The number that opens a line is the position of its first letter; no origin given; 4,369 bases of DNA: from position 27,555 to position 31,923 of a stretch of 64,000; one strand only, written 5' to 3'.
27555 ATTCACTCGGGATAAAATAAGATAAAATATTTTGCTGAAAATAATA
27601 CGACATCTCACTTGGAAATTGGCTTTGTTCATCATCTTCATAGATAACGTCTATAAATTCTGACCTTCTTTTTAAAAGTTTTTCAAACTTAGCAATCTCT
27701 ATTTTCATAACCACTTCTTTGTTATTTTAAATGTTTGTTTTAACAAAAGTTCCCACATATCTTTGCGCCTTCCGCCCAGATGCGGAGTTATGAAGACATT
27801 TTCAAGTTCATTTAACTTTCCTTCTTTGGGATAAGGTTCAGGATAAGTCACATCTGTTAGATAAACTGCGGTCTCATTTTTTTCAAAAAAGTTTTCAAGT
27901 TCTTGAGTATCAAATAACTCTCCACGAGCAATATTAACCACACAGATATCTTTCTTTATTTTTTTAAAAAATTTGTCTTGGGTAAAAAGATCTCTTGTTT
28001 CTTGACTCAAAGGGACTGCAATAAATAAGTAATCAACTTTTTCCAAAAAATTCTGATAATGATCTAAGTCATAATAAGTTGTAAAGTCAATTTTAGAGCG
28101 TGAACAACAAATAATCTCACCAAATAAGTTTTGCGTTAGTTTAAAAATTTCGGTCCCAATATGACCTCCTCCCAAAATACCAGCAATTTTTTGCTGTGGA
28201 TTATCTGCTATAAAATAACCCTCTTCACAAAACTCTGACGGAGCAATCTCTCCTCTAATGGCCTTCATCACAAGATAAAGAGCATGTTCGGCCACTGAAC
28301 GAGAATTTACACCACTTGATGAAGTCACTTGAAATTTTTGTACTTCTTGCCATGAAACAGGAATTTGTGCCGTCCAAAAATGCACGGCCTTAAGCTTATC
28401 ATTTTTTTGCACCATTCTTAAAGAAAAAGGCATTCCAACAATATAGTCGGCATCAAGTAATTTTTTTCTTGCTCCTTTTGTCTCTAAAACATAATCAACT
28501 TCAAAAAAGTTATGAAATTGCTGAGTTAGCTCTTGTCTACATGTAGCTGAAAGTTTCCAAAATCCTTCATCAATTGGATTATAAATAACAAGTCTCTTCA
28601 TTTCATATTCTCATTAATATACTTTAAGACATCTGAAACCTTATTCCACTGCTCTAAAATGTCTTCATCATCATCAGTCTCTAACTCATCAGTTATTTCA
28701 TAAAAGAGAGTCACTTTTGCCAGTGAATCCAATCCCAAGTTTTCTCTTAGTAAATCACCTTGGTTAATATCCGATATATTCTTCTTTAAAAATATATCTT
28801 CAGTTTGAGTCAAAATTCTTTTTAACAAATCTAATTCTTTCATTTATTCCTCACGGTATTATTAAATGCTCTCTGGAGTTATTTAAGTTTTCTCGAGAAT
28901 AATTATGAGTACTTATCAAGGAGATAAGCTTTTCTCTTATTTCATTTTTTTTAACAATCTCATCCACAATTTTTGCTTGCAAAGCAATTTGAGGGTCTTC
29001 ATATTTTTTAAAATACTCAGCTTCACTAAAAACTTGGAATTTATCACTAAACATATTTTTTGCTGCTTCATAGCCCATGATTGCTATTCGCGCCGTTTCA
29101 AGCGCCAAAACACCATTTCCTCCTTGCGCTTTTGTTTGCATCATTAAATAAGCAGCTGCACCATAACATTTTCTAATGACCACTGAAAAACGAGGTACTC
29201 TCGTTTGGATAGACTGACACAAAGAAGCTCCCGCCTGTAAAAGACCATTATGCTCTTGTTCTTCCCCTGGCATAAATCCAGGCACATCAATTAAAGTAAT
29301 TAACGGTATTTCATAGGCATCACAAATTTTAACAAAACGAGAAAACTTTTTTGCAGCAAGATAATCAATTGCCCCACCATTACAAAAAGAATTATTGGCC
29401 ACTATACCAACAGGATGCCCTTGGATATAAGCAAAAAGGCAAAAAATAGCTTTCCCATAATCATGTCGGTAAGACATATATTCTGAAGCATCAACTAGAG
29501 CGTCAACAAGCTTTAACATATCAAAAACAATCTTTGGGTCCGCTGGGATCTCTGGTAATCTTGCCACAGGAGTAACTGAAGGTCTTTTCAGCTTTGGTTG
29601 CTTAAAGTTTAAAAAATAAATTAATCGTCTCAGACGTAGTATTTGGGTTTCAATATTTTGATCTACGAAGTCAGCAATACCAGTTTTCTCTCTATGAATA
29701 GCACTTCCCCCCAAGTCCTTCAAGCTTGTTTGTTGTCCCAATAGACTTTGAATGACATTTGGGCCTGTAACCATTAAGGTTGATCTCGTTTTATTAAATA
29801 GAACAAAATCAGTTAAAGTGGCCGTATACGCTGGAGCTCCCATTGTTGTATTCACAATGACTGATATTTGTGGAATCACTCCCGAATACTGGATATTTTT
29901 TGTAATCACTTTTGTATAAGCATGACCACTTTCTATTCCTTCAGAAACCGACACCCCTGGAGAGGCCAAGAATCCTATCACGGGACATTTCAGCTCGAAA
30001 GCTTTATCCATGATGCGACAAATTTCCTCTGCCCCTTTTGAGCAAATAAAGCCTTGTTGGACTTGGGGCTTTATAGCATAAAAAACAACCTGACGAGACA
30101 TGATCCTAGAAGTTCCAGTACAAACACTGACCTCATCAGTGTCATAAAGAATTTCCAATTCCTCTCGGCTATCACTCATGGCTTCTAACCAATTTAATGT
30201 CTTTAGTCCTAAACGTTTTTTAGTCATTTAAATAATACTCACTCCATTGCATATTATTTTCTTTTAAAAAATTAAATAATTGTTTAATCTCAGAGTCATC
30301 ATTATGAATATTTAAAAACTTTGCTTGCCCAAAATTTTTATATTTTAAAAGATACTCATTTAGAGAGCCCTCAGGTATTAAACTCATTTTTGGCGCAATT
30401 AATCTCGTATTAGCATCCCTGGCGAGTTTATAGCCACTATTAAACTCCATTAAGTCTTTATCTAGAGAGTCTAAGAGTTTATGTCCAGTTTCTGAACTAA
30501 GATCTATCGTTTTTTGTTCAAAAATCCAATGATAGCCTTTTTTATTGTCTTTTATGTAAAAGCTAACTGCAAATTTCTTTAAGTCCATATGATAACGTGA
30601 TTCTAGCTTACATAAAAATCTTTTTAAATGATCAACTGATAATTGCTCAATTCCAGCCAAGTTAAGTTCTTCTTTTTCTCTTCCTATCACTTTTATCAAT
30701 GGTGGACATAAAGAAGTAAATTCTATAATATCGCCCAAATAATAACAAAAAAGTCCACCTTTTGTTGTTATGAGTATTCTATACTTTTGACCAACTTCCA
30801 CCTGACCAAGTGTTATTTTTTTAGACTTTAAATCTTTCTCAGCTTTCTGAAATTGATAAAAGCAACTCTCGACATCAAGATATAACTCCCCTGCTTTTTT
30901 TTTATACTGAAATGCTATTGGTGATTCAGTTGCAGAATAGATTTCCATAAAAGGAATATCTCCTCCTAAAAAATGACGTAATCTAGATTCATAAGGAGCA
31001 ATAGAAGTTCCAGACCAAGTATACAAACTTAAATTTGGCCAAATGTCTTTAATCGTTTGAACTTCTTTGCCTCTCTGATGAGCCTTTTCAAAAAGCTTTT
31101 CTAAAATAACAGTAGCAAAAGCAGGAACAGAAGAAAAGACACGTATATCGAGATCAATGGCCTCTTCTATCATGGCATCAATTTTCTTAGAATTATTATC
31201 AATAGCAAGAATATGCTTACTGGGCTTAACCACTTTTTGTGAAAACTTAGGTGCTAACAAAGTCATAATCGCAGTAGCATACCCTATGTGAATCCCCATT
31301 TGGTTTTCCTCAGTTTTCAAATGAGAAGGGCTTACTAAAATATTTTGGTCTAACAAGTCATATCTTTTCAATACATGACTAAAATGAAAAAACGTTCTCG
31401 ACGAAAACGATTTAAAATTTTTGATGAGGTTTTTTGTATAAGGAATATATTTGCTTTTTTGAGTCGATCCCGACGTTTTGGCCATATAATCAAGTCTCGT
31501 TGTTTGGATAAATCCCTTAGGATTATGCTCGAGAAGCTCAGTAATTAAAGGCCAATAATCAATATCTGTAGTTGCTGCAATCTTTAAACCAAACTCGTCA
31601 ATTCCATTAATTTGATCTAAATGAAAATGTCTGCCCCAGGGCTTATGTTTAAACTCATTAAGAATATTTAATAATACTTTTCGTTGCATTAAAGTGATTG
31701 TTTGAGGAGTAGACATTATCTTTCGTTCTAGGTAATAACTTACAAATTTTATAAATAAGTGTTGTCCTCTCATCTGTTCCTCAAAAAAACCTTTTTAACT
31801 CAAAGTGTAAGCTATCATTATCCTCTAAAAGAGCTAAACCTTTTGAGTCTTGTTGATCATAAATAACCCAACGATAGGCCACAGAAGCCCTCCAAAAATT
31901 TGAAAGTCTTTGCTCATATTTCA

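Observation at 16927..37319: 20-kb convergent two-operon lipid assembly-and-export locus with mycolate-like / Ole-like logic and no PKS or NRPS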

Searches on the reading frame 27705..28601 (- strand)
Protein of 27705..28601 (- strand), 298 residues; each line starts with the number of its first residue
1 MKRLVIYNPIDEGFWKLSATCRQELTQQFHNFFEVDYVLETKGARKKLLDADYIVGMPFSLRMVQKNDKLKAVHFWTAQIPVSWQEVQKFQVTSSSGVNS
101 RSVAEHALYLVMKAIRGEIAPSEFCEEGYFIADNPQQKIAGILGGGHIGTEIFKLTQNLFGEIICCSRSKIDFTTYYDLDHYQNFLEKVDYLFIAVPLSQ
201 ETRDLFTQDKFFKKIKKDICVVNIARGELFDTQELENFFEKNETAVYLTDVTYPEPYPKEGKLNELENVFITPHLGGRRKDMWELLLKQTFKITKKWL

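Call 4: search_protein_families(library=pfam, proteins=[window:27705-28601:-])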
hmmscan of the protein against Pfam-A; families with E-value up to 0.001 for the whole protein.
window:27705-28601:- (298 aa): 1 family
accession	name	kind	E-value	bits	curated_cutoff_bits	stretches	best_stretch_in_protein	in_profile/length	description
PF02826.25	2-Hacid_dh_C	-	1.7e-30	106.2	25.1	1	127-276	26-178/178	D-isomer specific 2-hydroxyacid dehydrogenase, NAD binding domain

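Call 6: search_protein_families(library=ncbifam, proteins=[window:27705-28601:-], max_evalue=0.00001)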
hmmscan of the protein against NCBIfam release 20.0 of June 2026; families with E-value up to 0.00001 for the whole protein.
window:27705-28601:- (298 aa): 17 families
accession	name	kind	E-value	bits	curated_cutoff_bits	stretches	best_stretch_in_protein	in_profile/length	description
NF005027.0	PRK06436.1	equivalog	1.1e-25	90.4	261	1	91-297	73-279/303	2-hydroxyacid dehydrogenase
NF041369.1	Dhydh_Halo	equivalog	1.6e-21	76.8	400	1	34-282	24-279/305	D-2-hydroxyacid dehydrogenase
TIGR01327.1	PGDH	equivalog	6.1e-21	74.8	454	1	97-277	93-280/525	phosphoglycerate dehydrogenase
NF006263.0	PRK08410.1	equivalog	1.1e-19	71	389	1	88-297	85-306/311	D-2-hydroxyacid dehydrogenase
NF005750.0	PRK07574.1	equivalog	2e-19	69.9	329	1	46-278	86-337/386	NAD-dependent formate dehydrogenase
NF008759.0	PRK11790.1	equivalog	1.2e-17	63.7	404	1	63-280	70-299/410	phosphoglycerate dehydrogenase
NF009714.1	PRK13243.1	equivalog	2.1e-17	63.5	455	1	92-278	93-293/332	glyoxylate reductase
NF005069.0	PRK06487.1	equivalog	1.5e-15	57.1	448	1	97-281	100-294/320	2-hydroxyacid dehydrogenase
NF011938.0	PRK15409.1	equivalog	1.2e-13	50.8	492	1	129-277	138-288/324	glyoxylate/hydroxypyruvate reductase GhrB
NF005387.0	PRK06932.1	equivalog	2e-13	50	492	1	122-280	133-292/314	2-hydroxyacid dehydrogenase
NF000492.1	vanH_gen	exception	2.1e-12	46.7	540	1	101-243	100-243/312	D-lactate dehydrogenase VanH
NF001309.0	PRK00257.1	equivalog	2.8e-12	46.3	434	1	134-277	113-257/379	4-phosphoerythronate dehydrogenase PdxB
NF000371.1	vanH_Agroup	exception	5.1e-09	35.8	700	1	100-242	104-247/322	VanH-A/VanH-Pt family D-lactate dehydrogenase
NF012013.0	PRK15469.1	equivalog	6.1e-09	35.3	403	1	140-276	139-277/312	glyoxylate/hydroxypyruvate reductase GhrA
NF006374.0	PRK08605.1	subfamily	6.7e-08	32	356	1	115-241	124-252/332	D-lactate dehydrogenase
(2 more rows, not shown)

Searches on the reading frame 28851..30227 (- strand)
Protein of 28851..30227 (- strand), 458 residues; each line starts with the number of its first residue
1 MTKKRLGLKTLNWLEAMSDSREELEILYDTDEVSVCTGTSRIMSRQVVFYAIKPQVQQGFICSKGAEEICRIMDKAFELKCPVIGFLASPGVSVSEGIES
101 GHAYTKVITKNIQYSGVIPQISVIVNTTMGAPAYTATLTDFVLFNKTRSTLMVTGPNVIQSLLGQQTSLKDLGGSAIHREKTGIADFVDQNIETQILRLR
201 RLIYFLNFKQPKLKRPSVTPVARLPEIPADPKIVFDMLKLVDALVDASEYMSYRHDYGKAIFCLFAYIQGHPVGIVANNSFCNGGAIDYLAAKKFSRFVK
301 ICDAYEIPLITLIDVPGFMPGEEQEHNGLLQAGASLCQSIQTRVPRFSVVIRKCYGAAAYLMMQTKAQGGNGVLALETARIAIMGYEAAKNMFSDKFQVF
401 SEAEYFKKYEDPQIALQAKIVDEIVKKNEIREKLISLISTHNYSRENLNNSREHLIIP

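Call 4: search_protein_families(library=pfam, proteins=[window:28851-30227:-])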
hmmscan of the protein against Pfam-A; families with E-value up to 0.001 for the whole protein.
window:28851-30227:- (458 aa): 2 families
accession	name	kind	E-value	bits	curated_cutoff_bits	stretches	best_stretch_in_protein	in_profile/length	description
PF01039.27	Carboxyl_trans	-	1.2e-82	278.6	22.3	1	32-440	44-477/493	Carboxyl transferase domain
PF03255.19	ACCA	-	6.6e-12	45.6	23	1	249-427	84-263/310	Acetyl co-enzyme A carboxylase carboxyltransferase-like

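Call 6: search_protein_families(library=ncbifam, proteins=[window:28851-30227:-], max_evalue=0.00001)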
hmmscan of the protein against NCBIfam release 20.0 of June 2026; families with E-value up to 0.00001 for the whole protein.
window:28851-30227:- (458 aa): 5 families
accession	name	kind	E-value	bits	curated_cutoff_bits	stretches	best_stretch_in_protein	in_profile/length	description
TIGR01117.1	mmdA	subfamily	1.3e-85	288.1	998.8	1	34-452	71-506/512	methylmalonyl-CoA decarboxylase subunit alpha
NF041504.1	AccA_sub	subfamily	5.4e-15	55.5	300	1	278-427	66-210/257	carboxyltransferase subunit alpha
TIGR00515.1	accD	equivalog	1e-13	51.3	317.45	1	33-165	108-241/285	acetyl-CoA carboxylase, carboxyltransferase subunit beta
NF004344.0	PRK05724.1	equivalog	1.5e-10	40.8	357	1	259-427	96-267/319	acetyl-CoA carboxylase carboxyltransferase subunit alpha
TIGR00513.1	accA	equivalog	3.9e-10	39.6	319.3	1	219-427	61-267/321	acetyl-CoA carboxylase carboxyl transferase subunit alpha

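Call 29: search_solved_structures(query=window:28851-30227:-, max_evalue=1e-30)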
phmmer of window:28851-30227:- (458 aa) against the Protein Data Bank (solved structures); distinct sequences matched with E-value up to 1e-30: 36.
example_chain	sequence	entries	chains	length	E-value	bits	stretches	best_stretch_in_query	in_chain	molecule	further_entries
3n6r_B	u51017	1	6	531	2.6e-72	247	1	35-436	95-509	Propionyl-CoA carboxylase, beta subunit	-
9wkr_G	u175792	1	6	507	4.6e-70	239.6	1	34-434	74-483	Propionyl-CoA carboxylase beta chain, mitochondrial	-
1vrg_A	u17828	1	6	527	5.3e-70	239.4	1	34-435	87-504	propionyl-CoA carboxylase, beta subunit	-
7ybu_C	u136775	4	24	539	5.5e-70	239.3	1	34-434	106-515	Propionyl-CoA carboxylase beta chain, mitochondrial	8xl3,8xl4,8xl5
6ybp_A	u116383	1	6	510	1.1e-65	225.2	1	35-435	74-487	Propionyl-CoA carboxylase beta chain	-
7w5u_A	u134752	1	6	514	1.2e-65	225.1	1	34-436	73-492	Acetyl-CoA carboxylase complex, beta-chain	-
6ybq_A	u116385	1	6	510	1.8e-65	224.5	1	35-436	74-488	Propionyl-CoA carboxylase beta chain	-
8pn7_A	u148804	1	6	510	1.8e-65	224.5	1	35-436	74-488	Propionyl-CoA carboxylase beta chain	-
1x0u_A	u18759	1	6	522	2.4e-65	224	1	35-440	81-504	hypothetical methylmalonyl-CoA decarboxylase alpha subunit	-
8pn8_A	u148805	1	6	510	2.5e-65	224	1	35-436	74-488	Propionyl-CoA carboxylase beta chain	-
8sgx_C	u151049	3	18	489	9.1e-64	218.8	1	36-436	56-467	Propionyl-coa carboxylase beta chain, putative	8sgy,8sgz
5inf_A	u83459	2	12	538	1.9e-63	217.8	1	35-390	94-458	Carboxyl transferase | Putative carboxyl transferase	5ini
5ing_A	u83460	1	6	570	2.3e-63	217.5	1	35-390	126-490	Putative carboxyl transferase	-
3ib9_A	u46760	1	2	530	1.4e-62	214.9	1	35-448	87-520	Propionyl-CoA carboxylase complex B subunit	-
1on3_A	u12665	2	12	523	1.7e-62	214.7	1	35-446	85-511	Methylmalonyl-CoA carboxyltransferase 12S subunit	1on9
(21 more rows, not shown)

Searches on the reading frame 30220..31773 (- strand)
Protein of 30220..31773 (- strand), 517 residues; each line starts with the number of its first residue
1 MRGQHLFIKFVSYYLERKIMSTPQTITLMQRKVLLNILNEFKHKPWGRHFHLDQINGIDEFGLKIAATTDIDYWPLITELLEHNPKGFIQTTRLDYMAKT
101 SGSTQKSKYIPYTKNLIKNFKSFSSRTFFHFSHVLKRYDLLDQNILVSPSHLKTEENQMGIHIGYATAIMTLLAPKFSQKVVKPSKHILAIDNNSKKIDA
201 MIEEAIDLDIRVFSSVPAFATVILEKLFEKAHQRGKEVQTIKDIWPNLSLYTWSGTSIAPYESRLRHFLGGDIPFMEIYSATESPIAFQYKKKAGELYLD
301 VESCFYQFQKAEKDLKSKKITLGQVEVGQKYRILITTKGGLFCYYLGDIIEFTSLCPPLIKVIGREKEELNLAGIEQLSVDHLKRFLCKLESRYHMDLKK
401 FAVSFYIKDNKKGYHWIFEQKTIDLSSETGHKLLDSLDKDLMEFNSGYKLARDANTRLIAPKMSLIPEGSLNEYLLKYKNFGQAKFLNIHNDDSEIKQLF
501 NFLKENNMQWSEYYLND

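Call 4: search_protein_families(library=pfam, proteins=[window:30220-31773:-])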
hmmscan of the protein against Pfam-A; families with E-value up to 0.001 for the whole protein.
window:30220-31773:- (517 aa): 3 families
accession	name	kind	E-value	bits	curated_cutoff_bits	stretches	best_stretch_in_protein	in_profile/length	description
PF03321.19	GH3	-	1.3e-21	77.6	23.6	2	28-193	14-179/304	GH3 family N-terminal domain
PF23571.1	GH3_M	-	8.3e-12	45.5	23.6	1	301-365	5-75/75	GH3 family central domain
PF23572.1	GH3_C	-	8.9e-06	26.8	23.6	1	395-491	16-116/119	GH3 family C-terminal domain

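Call 6: search_protein_families(library=ncbifam, proteins=[window:30220-31773:-], max_evalue=0.00001)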
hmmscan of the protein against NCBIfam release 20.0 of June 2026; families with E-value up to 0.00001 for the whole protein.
window:30220-31773:- (517 aa): 1 family
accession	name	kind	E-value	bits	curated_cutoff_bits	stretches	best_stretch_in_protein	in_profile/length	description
NF052613.1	OlsH_GH3_orni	equivalog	1.3e-43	149.3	620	1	26-508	38-516/524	lyso-ornithine lipid synthetase OlsH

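Call 31: search_solved_structures(query=window:30220-31773:-, max_evalue=0.001)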
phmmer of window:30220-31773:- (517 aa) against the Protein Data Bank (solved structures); distinct sequences matched with E-value up to 0.001: 3.
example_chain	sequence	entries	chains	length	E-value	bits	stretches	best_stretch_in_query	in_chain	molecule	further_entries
5ech_A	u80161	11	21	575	4.6e-10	42.2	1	242-456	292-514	Jasmonic acid-amido synthetase JAR1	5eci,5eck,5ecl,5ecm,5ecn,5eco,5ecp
4epl_A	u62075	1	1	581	4.7e-10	42.1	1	242-456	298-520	Jasmonic acid-amido synthetase JAR1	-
4b2g_A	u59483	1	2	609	0.00024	23.3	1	242-367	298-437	GH3-1 AUXIN CONJUGATING ENZYME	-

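Call 68: search_protein_representatives(protein=window:30220-31773:-)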
Query: 517 residues. Proteins with E-value up to 0.001 (for the whole library): 2675; up to 1e-10: 992; up to 1e-30: 114. The best 150 are listed.
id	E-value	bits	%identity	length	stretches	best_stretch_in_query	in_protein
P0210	1.1e-160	552.3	49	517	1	1-513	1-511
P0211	4.4e-136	471.1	48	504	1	5-505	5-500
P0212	3.2e-124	432.0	43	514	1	5-515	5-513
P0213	1.1e-91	324.6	36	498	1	5-508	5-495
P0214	6.9e-89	315.4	37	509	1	30-503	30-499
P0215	3.4e-84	300.0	35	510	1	1-501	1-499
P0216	1.7e-81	291.0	34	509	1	5-507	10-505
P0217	5.9e-81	289.3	50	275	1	231-504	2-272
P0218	3.3e-75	270.3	31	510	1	6-492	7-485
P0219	2.4e-67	244.4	29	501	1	1-491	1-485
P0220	2.8e-64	234.2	30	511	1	5-496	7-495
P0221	8.7e-59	216.1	30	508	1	28-507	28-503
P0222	3.9e-58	214.0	55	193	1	191-372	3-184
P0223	1.8e-57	211.8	26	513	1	8-498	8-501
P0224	2.0e-50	188.5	35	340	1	178-500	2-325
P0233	5.3e-41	157.5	31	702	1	49-495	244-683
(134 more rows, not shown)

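Call 76: search_protein_families(library=pfam, proteins=[P0233], max_evalue=0.01)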
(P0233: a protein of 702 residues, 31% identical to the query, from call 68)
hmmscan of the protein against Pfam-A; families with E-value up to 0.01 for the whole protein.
P0233 (702 aa): 4 families
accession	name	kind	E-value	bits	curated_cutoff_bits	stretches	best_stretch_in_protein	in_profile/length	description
PF03321.19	GH3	-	1.6e-16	60.8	23.6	1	219-386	10-177/304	GH3 family N-terminal domain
PF09335.16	VTT_dom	-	7.7e-16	59.1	33.9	1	38-159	5-122/123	VTT domain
PF23571.1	GH3_M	-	1.3e-08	35.2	23.6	1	492-550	5-70/75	GH3 family central domain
PF23572.1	GH3_C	-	0.00015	22.9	23.6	1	584-678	16-115/119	GH3 family C-terminal domain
